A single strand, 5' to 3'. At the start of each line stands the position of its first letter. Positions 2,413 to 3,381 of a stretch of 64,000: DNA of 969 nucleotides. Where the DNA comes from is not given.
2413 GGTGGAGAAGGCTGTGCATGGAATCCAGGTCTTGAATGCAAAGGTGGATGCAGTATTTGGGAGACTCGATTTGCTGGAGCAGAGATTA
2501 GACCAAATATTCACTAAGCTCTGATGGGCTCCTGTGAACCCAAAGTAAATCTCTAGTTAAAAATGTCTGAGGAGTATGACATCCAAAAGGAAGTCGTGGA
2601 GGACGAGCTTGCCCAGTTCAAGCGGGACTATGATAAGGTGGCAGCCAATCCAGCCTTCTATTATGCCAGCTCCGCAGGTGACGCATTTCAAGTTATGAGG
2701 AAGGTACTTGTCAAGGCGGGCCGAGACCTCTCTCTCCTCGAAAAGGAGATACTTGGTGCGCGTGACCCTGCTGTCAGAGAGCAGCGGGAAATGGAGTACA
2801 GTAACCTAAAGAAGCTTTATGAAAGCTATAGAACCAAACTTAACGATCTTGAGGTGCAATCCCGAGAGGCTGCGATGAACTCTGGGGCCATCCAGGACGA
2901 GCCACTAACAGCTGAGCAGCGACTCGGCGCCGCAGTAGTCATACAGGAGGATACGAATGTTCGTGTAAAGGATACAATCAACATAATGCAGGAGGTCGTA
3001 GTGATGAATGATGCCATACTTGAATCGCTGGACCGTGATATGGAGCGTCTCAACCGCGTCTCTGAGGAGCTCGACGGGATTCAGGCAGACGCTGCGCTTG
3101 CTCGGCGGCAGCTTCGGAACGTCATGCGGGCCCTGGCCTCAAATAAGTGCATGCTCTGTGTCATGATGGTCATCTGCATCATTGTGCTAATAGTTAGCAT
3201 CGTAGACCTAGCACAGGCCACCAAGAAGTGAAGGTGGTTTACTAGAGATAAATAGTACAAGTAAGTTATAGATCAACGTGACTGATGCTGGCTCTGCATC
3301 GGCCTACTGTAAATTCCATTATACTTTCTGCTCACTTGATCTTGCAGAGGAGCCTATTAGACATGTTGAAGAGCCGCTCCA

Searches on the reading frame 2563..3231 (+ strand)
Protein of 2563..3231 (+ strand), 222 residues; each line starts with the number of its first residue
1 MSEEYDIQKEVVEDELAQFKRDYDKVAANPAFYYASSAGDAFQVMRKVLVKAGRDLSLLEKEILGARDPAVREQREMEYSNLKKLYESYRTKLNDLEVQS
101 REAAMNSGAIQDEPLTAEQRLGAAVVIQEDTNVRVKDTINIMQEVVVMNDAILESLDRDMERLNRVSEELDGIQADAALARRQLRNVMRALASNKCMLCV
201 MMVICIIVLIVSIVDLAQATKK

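Call 8: search_protein_families(library=pfam, proteins=[window:2563-3231:+], max_evalue=0.001)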
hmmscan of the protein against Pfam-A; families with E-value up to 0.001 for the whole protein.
window:2563-3231:+ (222 aa): 0 families

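Call 16: find_encoding_contigs(protein=window:2563-3231:+, flank=10000, max_places=10)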
Protein window:2563-3231:+ (222 aa): 23 contigs read that carry it; 8 places shown.
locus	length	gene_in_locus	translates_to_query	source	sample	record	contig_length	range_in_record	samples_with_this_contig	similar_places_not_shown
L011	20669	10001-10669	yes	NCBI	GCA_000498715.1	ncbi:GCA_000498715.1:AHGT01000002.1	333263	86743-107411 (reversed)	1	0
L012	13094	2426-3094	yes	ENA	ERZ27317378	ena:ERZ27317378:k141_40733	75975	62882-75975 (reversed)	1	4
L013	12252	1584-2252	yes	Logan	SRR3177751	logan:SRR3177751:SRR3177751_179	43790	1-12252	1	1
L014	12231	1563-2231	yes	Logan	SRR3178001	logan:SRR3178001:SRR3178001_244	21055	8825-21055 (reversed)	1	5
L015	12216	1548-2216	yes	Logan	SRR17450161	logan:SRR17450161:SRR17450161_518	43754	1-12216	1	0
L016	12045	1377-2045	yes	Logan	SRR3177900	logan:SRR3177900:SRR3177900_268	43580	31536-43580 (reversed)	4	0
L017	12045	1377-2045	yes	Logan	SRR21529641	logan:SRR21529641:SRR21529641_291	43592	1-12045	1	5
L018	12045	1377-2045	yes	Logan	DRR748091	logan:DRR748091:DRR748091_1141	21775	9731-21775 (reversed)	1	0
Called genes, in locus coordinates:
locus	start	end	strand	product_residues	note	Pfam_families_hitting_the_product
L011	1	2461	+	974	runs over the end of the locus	PF14727:PHTB1_N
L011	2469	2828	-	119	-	-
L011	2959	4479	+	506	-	PF01504:PIP5K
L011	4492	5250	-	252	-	-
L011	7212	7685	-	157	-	PF01504:PIP5K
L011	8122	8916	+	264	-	-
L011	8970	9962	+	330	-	-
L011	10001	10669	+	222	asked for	-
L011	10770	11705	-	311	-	-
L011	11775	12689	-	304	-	PF00069:Pkinase, PF07714:PK_Tyr_Ser-Thr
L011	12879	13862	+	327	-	PF02729:OTCace_N, PF00185:OTCace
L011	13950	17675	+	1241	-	PF02463:SMC_N, PF13175:AAA_15, PF13304:AAA_21 (faint), PF06470:SMC_hinge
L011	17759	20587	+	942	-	PF07974:EGF_2 (faint), PF23106:EGF_Teneurin (faint)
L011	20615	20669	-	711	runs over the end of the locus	-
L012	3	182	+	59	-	?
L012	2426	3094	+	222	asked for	-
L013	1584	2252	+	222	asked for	-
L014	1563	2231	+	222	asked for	-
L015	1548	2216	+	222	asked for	-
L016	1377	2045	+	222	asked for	-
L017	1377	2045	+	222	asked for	-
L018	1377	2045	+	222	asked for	-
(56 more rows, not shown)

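Call 23: find_homologous_proteins(query=L011:2959-4476:+, max_evalue=0.00001)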
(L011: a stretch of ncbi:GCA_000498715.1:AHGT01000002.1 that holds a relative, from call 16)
Query L011:2959-4476:+ (506 aa): 176 proteins with E <= 0.00001 among 8000 candidates; the best 120 are listed.
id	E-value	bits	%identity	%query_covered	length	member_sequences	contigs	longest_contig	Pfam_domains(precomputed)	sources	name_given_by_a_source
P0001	0.0e+0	1150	100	100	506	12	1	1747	PF01504.25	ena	-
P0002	2.0e-274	929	79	100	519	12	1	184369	PF01504.25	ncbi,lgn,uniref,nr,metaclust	ncbi:Phosphatidylinositol-4-phosphate 5-kinase [Giardia duodenalis assemblage B]|uniref:Phosphatidyl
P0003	1.1e-259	880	74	100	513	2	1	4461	PF01504.25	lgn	-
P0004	1.4e-128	448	45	99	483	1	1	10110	PF01504.25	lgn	-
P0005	1.4e-128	448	44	99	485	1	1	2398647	PF01504.25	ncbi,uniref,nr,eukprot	ncbi:putative Phosphatidylinositol-4-phosphate 5-kinase [Giardia muris]|uniref:Putative Phosphatidyl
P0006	2.3e-77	279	40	55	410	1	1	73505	PF01504.25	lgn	-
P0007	2.2e-34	137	32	56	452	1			PF01504.25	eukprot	eukprot:gnl/Dysnectes_brevis/1102_a1233_2051.p1 GENE.gnl/Dysnectes_brevis/1102_a1233_2051~~gnl/Dysne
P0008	2.2e-30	124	35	37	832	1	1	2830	PF01504.25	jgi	-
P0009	4.3e-30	123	34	39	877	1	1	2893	PF13499.13,PF00036.39,PF01504.25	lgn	-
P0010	1.6e-29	121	34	38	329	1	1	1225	PF01504.25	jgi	-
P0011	2.0e-29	121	37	37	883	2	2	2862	PF13833.13,PF00036.39,PF01504.25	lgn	-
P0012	1.0e-28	118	33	37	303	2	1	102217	PF01504.25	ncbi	ncbi:unnamed protein product, partial [Polarella glacialis]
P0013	1.7e-28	118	27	46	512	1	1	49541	PF01504.25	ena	-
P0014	6.2e-28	116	36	37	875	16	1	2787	PF01504.25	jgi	-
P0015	6.5e-28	116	33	41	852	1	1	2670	PF01504.25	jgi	jgi:hypothetical protein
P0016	9.4e-28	115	37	37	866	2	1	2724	PF01504.25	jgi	-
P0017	3.7e-27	113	31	54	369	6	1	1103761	PF01504.25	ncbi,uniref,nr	ncbi:Phosphatidylinositol-4-phosphate_5-kinase [Hexamita inflata]|uniref:Putative n=1 Tax=Hexamita i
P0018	7.1e-27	112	36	32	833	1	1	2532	PF01504.25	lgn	-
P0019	2.0e-26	111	33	71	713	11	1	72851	PF01504.25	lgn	-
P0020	4.8e-26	110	28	70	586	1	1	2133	PF01504.25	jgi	-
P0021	6.5e-26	109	27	75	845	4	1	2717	PF01504.25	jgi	-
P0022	3.3e-25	107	30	78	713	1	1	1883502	PF01504.25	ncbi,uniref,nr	ncbi:1-phosphatidylinositol-4-phosphate 5-kinase [Malassezia cuniculi]|uniref:1-phosphatidylinositol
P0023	7.7e-25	106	31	44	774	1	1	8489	PF01504.25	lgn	-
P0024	9.0e-25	105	30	72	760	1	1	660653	PF01504.25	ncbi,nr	ncbi:hypothetical protein APHAL10511_006665 [Amanita phalloides]|nr:hypothetical protein APHAL10511_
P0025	1.0e-24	105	35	37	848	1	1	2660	PF13499.13,PF00036.39,PF01504.25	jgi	jgi:hypothetical protein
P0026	1.4e-24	105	27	90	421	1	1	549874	PF01504.25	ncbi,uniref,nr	ncbi:uncharacterized protein BYT42DRAFT_506166 [Radiomyces spectabilis]|uniref:uncharacterized prote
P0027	7.8e-24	102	32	42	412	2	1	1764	PF01504.25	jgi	jgi:hypothetical protein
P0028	8.4e-24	102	26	82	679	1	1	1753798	PF01504.25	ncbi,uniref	ncbi:uncharacterized protein RJT20DRAFT_129047 [Scheffersomyces xylosifermentans]|uniref:uncharacter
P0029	2.2e-23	101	34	33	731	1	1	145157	PF01504.25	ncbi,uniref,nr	ncbi:SAICAR synthase-like protein [Russula earlei]|uniref:SAICAR synthase-like protein n=1 Tax=Russu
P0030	2.4e-23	101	29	72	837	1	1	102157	PF01504.25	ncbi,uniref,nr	ncbi:SAICAR synthase-like protein [Pluteus cervinus]|uniref:SAICAR synthase-like protein n=1 Tax=Plu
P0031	3.7e-23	100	29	48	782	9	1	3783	PF01504.25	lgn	-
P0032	1.1e-22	99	26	77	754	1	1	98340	PF01504.25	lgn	-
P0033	2.7e-22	97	28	72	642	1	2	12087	PF01504.25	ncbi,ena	-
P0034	2.9e-22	97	30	44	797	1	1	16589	PF01504.25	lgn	-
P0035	3.2e-22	97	27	72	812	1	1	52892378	PF02493.27,PF01504.25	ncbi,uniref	ncbi:hypothetical protein U9M48_026074 [Paspalum notatum var. saurae]|uniref:Phosphatidylinositol 4-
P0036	6.1e-22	96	35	37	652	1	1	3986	PF13405.13,PF13499.13,PF13833.13,PF00036.39,PF01504.25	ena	-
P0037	7.6e-22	96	25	77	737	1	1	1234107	PF01504.25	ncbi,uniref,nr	ncbi:hypothetical protein HG536_0C00370 [Torulaspora globosa]|uniref:1-phosphatidylinositol-4-phosph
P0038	1.0e-21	95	32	44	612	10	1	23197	PF01504.25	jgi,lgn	jgi:1-phosphatidylinositol-4-phosphate 5-kinase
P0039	1.2e-21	95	31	40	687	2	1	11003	PF01504.25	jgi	jgi:1-phosphatidylinositol-4-phosphate 5-kinase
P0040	1.2e-21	95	24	77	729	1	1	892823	PF01504.25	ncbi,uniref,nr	ncbi:hypothetical protein HG537_0H00390 [Torulaspora globosa]|uniref:1-phosphatidylinositol-4-phosph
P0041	1.4e-21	95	29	77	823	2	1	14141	PF01504.25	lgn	-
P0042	1.7e-21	95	33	43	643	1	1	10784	PF01504.25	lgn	-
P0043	1.7e-21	95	25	78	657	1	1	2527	PF01504.25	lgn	-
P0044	1.9e-21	94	29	40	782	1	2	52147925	PF02493.27,PF01504.25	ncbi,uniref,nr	ncbi:hypothetical protein HPP92_009161 [Vanilla planifolia]|uniref:Phosphatidylinositol 4-phosphate 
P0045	2.6e-21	94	34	34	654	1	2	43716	PF13405.13,PF13499.13,PF13202.13,PF00036.39,PF01504.25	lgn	-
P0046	3.5e-21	94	26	78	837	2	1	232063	PF01504.25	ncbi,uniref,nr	ncbi:SAICAR synthase-like protein [Teratosphaeria nubilosa]|uniref:1-phosphatidylinositol-4-phosphat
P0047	3.8e-21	93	33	33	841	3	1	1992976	PF02493.27,PF01504.25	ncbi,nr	ncbi:Phosphatidylinositol-4-phosphate 5-kinase 9 [Hordeum vulgare]|nr:Phosphatidylinositol-4-phospha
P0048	3.8e-21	93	28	81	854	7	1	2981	PF01504.25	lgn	-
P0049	3.8e-21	93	28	81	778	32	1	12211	PF01504.25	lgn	-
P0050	4.1e-21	93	32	40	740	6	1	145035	PF01504.25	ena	-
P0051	8.1e-21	92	26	71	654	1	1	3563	PF01504.25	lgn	-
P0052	8.8e-21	92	36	32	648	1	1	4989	PF01504.25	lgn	-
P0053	1.7e-20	91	26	79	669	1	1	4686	PF01504.25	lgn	-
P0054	1.9e-20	91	32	33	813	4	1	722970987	PF02493.27,PF01504.25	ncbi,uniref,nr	ncbi:unnamed protein product [Triticum turgidum subsp. durum]|uniref:Phosphatidylinositol 4-phosphat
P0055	2.1e-20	91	29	39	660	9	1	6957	PF01504.25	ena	-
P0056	2.4e-20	91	28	77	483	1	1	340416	PF01504.25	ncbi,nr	ncbi:hypothetical protein BY458DRAFT_432505 [Sporodiniella umbellata]|nr:hypothetical protein BY458D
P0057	2.4e-20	91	28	71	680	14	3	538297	PF01504.25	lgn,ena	-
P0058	3.4e-20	90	26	72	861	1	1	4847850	PF01504.25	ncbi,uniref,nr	ncbi:hypothetical protein E1B28_006230 [Marasmius oreades]|uniref:1-phosphatidylinositol-4-phosphate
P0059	7.1e-20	89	26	77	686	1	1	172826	PF01504.25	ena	-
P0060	1.1e-19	89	25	89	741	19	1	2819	PF02493.27,PF01504.25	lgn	-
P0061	1.3e-19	88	25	84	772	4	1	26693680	PF02493.27,PF01504.25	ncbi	ncbi:Phosphatidylinositol 4-phosphate 5-kinase 1 [Orobanche gracilis]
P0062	5.6e-19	86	28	77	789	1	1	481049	PF01504.25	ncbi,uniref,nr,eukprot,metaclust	ncbi:hypothetical protein SAMD00019534_108850 [Acytostelium subglobosum LB1]|uniref:hypothetical pro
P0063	6.2e-19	86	26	82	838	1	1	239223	PF02493.27,PF01504.25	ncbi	ncbi:PIP5K-domain-containing protein [Haematococcus lacustris]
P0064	6.4e-19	86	29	34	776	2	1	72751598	PF02493.27,PF01504.25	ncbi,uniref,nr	ncbi:phosphatidylinositol 4-phosphate 5-kinase 9-like isoform X2 [Telopea speciosissima]|uniref:phos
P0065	9.5e-19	86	34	34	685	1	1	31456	PF01504.25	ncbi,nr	ncbi:hypothetical protein PybrP1_012034 [[Pythium] brassicae (nom. inval.)]|nr:hypothetical protein 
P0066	1.5e-18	85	30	43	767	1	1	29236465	PF02493.27,PF01504.25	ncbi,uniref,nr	ncbi:hypothetical protein Nepgr_006908 [Nepenthes gracilis]|uniref:Phosphatidylinositol 4-phosphate 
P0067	2.7e-18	84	26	72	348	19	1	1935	PF01504.25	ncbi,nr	ncbi:hypothetical protein G6F62_010889 [Rhizopus arrhizus]|nr:hypothetical protein G6F62_010889 [Rhi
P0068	3.6e-18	84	26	82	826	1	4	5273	PF01504.25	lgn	-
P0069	7.2e-18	83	29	76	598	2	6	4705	PF01504.25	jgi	jgi:1-phosphatidylinositol-4-phosphate 5-kinase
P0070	7.2e-18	83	23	77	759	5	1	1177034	PF02493.27,PF01504.25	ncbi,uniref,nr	ncbi:phosphatidylinositol 4-phosphate 5-kinase 1-like isoform X1 [Dendrobium catenatum]|uniref:phosp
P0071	9.7e-18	82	32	34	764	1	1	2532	PF01504.25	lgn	-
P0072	1.7e-17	81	28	45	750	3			PF01504.25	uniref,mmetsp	uniref:PIPK domain-containing protein n=1 Tax=Leptocylindrus danicus TaxID=163516 RepID=A0A7S2NXK0_9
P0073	3.7e-17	80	26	82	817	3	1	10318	PF01504.25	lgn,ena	-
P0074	4.9e-17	80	24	77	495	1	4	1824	PF01504.25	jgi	-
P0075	5.2e-17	80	27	71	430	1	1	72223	PF01504.25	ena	-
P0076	5.5e-17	80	29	41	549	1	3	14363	PF01504.25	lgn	-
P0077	7.8e-17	79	27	74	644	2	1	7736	PF01504.25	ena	-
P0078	8.0e-17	79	35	35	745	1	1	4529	PF13431.13,PF13414.13,PF13371.13,PF00515.35,PF13432.13,PF13181.13,PF01504.25,PF07719.24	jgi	jgi:tetratricopeptide (TPR) repeat protein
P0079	1.3e-16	79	30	50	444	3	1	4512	PF01504.25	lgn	-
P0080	1.8e-16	78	33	35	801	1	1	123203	PF01504.25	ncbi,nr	ncbi:hypothetical protein BC829DRAFT_493039 [Chytridium lagenaria]|nr:hypothetical protein BC829DRAF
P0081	2.1e-16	78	31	34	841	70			PF02493.27,PF01504.25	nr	nr:phosphatidylinositol 4-phosphate 5-kinase 9 [Quercus suber]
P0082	2.4e-16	78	28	44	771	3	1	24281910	PF02493.27,PF01504.25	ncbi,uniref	ncbi:Phosphatidylinositol 4-phosphate 5-kinase 4 [Castilleja foliolosa]|uniref:Phosphatidylinositol 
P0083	2.6e-16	78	31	33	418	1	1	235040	PF01504.25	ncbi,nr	ncbi:hypothetical protein BKA69DRAFT_499505 [Paraphysoderma sedebokerense]|nr:hypothetical protein B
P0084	3.4e-16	77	31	39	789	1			PF01504.25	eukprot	eukprot:TRINITY_DN2889_c0_g1_i1.p1 TRINITY_DN2889_c0_g1~~TRINITY_DN2889_c0_g1_i1.p1 ORF type:complet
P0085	3.4e-16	77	27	55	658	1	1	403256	PF01504.25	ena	-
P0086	4.2e-16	77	28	72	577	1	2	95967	PF01504.25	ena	-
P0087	6.5e-16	76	31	33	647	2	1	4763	PF01504.25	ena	-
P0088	9.7e-16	76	31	33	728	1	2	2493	PF01504.25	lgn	-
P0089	1.1e-15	75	32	39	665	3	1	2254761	PF01504.25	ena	-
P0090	1.4e-15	75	25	78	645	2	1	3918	PF01504.25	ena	-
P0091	1.5e-15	75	36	33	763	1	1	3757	PF01504.25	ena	-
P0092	1.5e-15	75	35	33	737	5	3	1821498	PF01504.25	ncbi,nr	ncbi:hypothetical protein AcW1_009781 [Taiwanofungus camphoratus]|nr:hypothetical protein AcV5_00231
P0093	2.4e-15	74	29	40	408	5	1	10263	PF01504.25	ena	-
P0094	3.6e-15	74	30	43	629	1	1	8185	PF01504.25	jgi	jgi:1-phosphatidylinositol-4-phosphate 5-kinase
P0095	6.0e-15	73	30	33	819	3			PF01504.25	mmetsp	mmetsp:Transcript_6602/g.8932 ORF Transcript_6602/g.8932 Transcript_6602/m.8932 type:complete len:82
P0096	7.6e-15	73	26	72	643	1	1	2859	PF01504.25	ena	-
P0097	8.0e-15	73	29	36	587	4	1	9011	PF01504.25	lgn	-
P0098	9.4e-15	72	33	32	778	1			PF01504.25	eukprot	eukprot:TRINITY_DN3002_c0_g2_i1.p1 TRINITY_DN3002_c0_g2~~TRINITY_DN3002_c0_g2_i1.p1 ORF type:complet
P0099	1.8e-14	71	31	37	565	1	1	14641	PF01504.25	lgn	-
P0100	2.0e-14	71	28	40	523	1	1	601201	PF01504.25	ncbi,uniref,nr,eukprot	ncbi:Phosphatidylinositol 4-phosphate 5-kinase 4 [Hondaea fermentalgiana]|uniref:Phosphatidylinosito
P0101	3.3e-14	71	28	44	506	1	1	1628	PF01504.25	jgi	jgi:1-phosphatidylinositol-4-phosphate 5-kinase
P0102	4.4e-14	70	28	39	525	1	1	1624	PF01504.25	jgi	-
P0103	9.4e-14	69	25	77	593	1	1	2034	PF01504.25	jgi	-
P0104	1.0e-13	69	32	39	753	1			PF01504.25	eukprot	eukprot:m.16298 g.16298 ORF g.16298 m.16298 type:complete len:754 (-) comp3490_c0_seq1:89-2350(-)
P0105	2.5e-13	68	28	48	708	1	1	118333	PF01504.25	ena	-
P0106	2.6e-13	68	30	39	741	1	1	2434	PF01504.25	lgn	-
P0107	3.4e-13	67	30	36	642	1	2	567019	PF01504.25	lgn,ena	-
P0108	5.0e-13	67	25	71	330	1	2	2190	PF01504.25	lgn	-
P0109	9.0e-13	66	29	32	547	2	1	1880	PF13405.13,PF13499.13,PF13833.13,PF13202.13,PF14658.13,PF23564.2,PF00036.39,PF01504.25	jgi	-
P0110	1.1e-12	66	29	32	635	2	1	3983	PF01504.25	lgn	-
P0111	2.4e-12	64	37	16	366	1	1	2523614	PF01504.25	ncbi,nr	ncbi:unnamed protein product [Closterium sp. Yama58-4]|nr:unnamed protein product [Closterium sp. Ya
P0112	3.7e-12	64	32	33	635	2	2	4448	PF01504.25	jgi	jgi:hypothetical protein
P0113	4.8e-12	63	28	40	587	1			PF01504.25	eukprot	eukprot:g15531.t1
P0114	6.2e-12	63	27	33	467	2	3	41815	PF01504.25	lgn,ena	-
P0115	6.7e-12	63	26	39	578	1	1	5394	PF01504.25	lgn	-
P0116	7.3e-12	63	30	36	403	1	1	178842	PF01504.25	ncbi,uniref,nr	ncbi:hypothetical protein Pcinc_023491 [Petrolisthes cinctipes]|uniref:1-phosphatidylinositol-5-phos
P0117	7.3e-12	63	30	36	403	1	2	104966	PF01504.25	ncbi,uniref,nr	ncbi:hypothetical protein Pmani_001898 [Petrolisthes manimaculis]|uniref:1-phosphatidylinositol-5-ph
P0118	7.6e-12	63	32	33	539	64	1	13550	PF01504.25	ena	-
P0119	9.8e-12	62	29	33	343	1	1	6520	PF01504.25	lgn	-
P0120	1.1e-11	62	29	32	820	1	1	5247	PF02493.27,PF01504.25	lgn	-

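Call 25: find_encoding_contigs(protein=P0002, flank=10000, max_places=4)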
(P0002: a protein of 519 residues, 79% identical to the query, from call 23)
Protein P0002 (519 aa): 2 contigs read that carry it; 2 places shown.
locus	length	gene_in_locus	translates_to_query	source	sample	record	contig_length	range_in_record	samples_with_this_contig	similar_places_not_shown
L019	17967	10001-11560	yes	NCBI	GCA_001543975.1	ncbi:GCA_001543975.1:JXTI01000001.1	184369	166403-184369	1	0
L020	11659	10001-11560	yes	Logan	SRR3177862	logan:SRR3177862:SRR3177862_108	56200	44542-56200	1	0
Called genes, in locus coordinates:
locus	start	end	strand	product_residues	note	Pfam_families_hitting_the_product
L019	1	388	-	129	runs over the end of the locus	-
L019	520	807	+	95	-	PF09138:Urm1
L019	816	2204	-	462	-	PF23598:LRR_14 (weak), PF12799:LRR_4 (weak), PF13516:LRR_6 (faint), PF13855:LRR_8 (weak), PF14580:LRR_9 (weak), PF12799:LRR_4 (weak)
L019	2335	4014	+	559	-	-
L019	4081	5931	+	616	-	-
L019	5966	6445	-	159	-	PF01157:Ribosomal_L21e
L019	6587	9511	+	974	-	PF14727:PHTB1_N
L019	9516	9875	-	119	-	-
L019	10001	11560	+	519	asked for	PF01504:PIP5K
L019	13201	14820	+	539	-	PF03302:VSP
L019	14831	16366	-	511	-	PF13857:Ank_5 (faint), PF12796:Ank_2, PF13606:Ank_3 (faint), PF13637:Ank_4 (weak), PF00023:Ank (weak)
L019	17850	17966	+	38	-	?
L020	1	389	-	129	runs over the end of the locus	-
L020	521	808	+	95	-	PF09138:Urm1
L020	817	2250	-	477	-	PF23598:LRR_14 (weak), PF12799:LRR_4 (weak), PF13516:LRR_6 (faint), PF13855:LRR_8 (weak), PF14580:LRR_9 (weak), PF12799:LRR_4 (weak)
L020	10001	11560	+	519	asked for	PF01504:PIP5K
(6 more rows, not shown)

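Call 26: find_encoding_contigs(protein=P0003, flank=10000, max_places=4)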
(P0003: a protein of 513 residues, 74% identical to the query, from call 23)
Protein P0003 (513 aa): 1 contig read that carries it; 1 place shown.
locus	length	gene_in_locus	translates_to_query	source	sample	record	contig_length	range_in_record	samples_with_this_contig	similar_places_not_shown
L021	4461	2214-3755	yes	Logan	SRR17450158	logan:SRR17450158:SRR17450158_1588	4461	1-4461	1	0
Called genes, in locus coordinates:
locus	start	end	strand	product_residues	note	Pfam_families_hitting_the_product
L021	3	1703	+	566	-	?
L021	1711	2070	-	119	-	-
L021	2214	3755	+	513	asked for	PF01504:PIP5K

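Call 27: find_encoding_contigs(protein=P0005, flank=10000, max_places=2)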
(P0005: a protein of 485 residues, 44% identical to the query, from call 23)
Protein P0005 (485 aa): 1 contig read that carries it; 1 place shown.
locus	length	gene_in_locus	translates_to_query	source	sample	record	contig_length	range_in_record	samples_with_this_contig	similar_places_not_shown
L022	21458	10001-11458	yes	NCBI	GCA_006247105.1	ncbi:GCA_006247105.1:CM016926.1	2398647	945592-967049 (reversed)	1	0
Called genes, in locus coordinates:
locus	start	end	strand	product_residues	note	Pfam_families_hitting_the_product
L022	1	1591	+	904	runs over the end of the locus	-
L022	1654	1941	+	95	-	PF09138:Urm1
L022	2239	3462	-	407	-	PF12799:LRR_4 (faint), PF13855:LRR_8 (faint), PF14580:LRR_9 (weak)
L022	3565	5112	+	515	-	-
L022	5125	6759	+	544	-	-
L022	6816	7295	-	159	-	PF01157:Ribosomal_L21e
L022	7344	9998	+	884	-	PF14727:PHTB1_N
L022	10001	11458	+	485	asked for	PF01504:PIP5K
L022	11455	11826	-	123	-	-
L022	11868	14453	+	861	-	PF00023:Ank (faint), PF12796:Ank_2, PF13606:Ank_3 (faint), PF13857:Ank_5 (weak), PF12796:Ank_2, PF00069:Pkinase, PF07714:PK_Tyr_Ser-Thr, PF14531:Kinase-like, +1 more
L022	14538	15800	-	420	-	-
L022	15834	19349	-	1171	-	PF04563:RNA_pol_Rpb2_1, PF04561:RNA_pol_Rpb2_2, PF04565:RNA_pol_Rpb2_3, PF04566:RNA_pol_Rpb2_4, PF00562:RNA_pol_Rpb2_6, PF04560:RNA_pol_Rpb2_7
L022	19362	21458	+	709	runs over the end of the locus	-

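Call 34: find_encoding_contigs(protein=P0124, flank=10000, max_places=4)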
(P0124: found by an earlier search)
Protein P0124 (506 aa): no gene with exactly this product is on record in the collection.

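Call 35: find_encoding_contigs(protein=P0126, flank=10000, max_places=4)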
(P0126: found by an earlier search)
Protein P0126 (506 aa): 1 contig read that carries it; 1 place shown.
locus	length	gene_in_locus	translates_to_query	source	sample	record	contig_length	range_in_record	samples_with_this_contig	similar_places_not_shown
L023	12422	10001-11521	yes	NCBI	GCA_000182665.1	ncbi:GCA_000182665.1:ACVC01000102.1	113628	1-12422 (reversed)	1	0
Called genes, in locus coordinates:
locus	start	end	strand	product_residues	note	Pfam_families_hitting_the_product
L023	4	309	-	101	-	-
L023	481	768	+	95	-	PF09138:Urm1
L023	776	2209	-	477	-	PF12799:LRR_4 (weak), PF13516:LRR_6 (faint), PF13855:LRR_8 (weak), PF14580:LRR_9 (weak), PF12799:LRR_4 (weak)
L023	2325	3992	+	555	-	-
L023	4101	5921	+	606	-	-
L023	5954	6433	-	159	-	PF01157:Ribosomal_L21e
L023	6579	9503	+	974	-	PF14727:PHTB1_N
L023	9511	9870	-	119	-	-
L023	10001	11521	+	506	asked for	PF01504:PIP5K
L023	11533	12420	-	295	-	?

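Call 37: find_encoding_contigs(protein=P0137, flank=10000, max_places=3)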
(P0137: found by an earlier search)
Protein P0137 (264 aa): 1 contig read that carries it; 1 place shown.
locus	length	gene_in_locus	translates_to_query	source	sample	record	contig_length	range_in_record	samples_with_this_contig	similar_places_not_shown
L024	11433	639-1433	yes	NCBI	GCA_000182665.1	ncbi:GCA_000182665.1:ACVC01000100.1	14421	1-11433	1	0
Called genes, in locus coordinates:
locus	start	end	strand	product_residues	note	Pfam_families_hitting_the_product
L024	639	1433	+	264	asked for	-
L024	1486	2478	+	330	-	-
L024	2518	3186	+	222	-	-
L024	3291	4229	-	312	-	-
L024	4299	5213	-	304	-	PF00069:Pkinase, PF07714:PK_Tyr_Ser-Thr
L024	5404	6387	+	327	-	PF02729:OTCace_N, PF00185:OTCace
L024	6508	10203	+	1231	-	PF02463:SMC_N, PF13175:AAA_15, PF13304:AAA_21 (faint), PF06470:SMC_hinge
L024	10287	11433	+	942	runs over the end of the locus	PF00008:EGF (faint), PF07974:EGF_2 (faint), PF23106:EGF_Teneurin (faint)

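Call 52: search_protein_families(library=pfam, proteins=[L011:5858-6151:-, L011:5624-6397:+, L011:5841-6404:-, L011:7212-7685:-, L011:4495-5250:-, L011:5958-6368:+, L011:6127-6420:-], max_evalue=0.01)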
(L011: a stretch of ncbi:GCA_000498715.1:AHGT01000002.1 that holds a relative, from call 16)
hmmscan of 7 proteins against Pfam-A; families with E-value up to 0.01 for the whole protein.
L011:5858-6151:- (97 aa): 0 families

L011:5624-6397:+ (257 aa): 0 families

L011:5841-6404:- (187 aa): 0 families

L011:7212-7685:- (157 aa): 1 family
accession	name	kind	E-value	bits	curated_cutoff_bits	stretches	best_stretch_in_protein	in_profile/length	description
PF01504.24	PIP5K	-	3.4e-12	46.7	27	1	76-128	234-286/288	Phosphatidylinositol-4-phosphate 5-Kinase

L011:4495-5250:- (252 aa): 0 families

L011:5958-6368:+ (136 aa): 0 families

L011:6127-6420:- (97 aa): 0 families
